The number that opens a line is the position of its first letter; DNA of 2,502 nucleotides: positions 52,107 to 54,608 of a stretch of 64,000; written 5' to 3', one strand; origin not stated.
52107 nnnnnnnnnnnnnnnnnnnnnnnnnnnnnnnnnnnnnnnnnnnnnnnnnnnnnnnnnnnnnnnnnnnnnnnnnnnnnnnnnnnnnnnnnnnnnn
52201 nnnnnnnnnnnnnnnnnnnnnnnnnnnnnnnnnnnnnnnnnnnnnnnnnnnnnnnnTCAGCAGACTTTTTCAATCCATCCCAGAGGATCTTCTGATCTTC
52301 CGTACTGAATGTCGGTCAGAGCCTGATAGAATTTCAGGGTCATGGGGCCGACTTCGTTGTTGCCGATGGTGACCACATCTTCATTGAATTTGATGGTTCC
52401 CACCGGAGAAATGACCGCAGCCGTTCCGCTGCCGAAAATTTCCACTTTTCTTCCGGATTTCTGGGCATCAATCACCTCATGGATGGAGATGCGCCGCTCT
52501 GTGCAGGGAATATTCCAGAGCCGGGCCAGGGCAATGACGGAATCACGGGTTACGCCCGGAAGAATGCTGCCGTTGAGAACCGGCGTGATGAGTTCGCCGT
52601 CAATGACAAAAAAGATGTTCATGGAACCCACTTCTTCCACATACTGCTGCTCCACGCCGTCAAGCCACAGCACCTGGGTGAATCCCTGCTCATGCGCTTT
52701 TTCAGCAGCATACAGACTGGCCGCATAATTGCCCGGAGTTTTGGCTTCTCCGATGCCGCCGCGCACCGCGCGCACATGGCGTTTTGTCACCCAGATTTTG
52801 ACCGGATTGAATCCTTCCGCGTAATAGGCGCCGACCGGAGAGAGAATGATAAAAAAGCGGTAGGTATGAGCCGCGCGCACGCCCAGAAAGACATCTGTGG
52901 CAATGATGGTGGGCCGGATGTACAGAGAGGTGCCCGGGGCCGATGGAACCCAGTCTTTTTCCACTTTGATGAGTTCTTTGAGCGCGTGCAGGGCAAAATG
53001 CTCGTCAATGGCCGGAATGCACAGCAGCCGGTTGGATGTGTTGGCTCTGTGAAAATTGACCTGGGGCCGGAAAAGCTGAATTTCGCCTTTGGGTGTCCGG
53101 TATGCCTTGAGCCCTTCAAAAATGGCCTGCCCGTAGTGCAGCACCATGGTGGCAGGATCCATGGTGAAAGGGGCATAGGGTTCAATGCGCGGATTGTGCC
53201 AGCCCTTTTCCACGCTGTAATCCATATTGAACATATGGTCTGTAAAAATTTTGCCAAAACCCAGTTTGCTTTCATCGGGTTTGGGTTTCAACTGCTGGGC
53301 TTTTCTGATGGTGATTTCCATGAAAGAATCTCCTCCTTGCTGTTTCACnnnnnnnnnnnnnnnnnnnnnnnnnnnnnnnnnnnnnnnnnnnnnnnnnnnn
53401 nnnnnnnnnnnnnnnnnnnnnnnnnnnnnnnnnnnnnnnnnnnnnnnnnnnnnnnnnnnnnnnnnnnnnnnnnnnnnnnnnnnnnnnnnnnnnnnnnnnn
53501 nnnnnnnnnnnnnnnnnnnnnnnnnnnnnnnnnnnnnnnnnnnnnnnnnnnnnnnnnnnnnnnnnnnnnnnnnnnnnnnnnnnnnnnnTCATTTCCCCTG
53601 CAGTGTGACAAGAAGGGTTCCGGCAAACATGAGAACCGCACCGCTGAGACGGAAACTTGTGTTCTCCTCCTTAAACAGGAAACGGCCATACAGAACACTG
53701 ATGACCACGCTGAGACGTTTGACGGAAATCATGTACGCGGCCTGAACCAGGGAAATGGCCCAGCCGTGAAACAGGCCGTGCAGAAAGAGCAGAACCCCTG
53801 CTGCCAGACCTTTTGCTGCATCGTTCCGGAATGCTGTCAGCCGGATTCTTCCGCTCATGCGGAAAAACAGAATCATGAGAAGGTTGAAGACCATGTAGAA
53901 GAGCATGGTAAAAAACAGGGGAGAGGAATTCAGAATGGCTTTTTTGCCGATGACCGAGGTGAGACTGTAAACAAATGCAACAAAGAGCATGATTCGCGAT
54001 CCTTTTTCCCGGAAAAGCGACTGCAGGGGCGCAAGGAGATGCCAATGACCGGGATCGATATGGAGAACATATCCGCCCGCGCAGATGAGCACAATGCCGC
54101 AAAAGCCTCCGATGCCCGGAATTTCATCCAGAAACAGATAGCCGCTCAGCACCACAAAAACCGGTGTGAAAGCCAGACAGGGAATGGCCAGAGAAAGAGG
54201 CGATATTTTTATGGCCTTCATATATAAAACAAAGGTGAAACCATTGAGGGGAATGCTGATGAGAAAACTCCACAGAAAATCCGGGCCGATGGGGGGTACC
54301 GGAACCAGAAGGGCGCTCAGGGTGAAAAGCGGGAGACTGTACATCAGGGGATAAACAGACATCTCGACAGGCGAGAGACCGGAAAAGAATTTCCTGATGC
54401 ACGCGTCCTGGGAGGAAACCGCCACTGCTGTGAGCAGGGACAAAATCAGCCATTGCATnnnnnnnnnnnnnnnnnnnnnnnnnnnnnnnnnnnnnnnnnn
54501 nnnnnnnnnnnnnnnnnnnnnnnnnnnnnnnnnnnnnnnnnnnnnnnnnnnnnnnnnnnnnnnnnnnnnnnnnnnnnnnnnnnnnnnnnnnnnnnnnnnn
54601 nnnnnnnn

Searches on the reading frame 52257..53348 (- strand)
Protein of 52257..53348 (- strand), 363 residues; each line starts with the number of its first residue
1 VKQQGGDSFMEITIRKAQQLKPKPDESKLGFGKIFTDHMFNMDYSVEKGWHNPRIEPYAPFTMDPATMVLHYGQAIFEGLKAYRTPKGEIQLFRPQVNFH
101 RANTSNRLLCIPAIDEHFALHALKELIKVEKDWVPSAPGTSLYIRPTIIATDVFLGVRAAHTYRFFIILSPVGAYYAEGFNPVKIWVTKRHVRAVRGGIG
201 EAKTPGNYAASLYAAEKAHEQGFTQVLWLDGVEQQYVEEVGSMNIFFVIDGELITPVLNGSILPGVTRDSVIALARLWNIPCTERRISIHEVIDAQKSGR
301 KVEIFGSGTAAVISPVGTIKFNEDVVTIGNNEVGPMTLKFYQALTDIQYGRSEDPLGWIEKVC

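Call 7: search_protein_families(library=pfam, proteins=[window:52257-53348:-], max_evalue=0.00001)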
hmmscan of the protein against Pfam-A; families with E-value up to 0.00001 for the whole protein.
window:52257-53348:- (363 aa): 1 family
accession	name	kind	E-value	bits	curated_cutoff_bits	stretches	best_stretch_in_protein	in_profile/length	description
PF01063.24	Aminotran_4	-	2.4e-31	109.7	28.5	1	76-318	2-222/223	Amino-transferase class IV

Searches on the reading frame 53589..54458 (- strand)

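Call 7: search_protein_families(library=pfam, proteins=[window:53589-54458:-], max_evalue=0.00001)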
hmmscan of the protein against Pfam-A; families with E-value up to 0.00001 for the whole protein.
window:53589-54458:- (289 aa): 1 family
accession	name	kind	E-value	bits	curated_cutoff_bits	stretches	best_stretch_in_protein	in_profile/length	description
PF00892.27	EamA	-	1.2e-22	81.1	28.2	2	3-131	3-132/135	EamA-like transporter family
